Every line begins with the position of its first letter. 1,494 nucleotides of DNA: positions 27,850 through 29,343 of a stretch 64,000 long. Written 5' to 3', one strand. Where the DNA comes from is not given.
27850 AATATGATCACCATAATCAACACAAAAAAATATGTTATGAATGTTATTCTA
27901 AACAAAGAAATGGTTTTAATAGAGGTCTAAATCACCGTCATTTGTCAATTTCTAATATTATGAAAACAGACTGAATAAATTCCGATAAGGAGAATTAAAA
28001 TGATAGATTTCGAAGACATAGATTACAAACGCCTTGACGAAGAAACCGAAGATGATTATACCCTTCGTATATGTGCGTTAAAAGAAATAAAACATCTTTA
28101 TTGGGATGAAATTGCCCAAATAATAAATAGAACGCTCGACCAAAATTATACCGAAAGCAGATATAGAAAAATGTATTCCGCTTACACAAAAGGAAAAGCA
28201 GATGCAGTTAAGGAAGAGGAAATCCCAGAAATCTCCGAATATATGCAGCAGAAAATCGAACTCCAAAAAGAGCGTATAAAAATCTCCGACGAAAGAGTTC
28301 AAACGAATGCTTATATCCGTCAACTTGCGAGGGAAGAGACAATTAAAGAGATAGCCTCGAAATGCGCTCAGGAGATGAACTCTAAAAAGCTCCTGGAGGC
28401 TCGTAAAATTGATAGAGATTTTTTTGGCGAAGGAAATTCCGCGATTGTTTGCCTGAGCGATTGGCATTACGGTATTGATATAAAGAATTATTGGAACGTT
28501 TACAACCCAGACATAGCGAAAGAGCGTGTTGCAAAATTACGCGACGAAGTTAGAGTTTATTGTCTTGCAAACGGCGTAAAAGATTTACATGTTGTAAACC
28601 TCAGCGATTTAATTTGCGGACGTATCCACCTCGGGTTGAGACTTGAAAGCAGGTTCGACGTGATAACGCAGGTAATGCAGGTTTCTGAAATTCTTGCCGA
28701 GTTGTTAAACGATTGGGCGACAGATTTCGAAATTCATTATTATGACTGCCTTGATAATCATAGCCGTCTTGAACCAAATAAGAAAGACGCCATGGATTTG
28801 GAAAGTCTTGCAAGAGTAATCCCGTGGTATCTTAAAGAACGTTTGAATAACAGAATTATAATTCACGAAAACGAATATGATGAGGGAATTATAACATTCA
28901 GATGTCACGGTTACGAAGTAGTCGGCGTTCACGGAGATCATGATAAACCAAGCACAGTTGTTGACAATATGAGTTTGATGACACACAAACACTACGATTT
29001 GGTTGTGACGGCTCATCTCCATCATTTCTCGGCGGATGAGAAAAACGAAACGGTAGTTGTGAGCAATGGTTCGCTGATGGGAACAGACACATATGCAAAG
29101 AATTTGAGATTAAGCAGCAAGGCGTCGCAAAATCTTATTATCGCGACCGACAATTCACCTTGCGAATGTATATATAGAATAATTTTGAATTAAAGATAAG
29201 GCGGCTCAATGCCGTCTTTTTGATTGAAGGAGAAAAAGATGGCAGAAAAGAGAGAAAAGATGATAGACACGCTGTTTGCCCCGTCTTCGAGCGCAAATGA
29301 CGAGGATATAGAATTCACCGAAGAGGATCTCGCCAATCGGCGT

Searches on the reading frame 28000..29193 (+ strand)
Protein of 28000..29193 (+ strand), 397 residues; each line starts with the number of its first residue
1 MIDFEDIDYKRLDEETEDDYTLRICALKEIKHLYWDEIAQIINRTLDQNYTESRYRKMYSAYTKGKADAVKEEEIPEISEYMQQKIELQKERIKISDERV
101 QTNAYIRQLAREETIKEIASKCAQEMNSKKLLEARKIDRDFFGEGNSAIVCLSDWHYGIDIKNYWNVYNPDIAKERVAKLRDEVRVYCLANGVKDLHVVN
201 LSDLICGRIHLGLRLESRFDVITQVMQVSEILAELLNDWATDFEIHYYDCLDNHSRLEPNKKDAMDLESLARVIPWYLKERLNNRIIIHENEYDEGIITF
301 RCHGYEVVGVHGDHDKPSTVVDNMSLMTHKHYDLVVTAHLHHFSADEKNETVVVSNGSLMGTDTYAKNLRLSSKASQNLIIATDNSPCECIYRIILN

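Call 48: search_protein_families(library=phrogs, proteins=[window:28000-29193:+], max_evalue=0.00001)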
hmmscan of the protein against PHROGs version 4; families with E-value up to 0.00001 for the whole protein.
window:28000-29193:+ (397 aa): 2 families
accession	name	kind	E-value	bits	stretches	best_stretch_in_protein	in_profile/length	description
phrog_284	-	DNA, RNA and nucleotide metabolism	5.6e-62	210.9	1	32-396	19-394/398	exonuclease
phrog_704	-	DNA, RNA and nucleotide metabolism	5.6e-06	26.7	0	309-385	294-375/390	DNA repair exonuclease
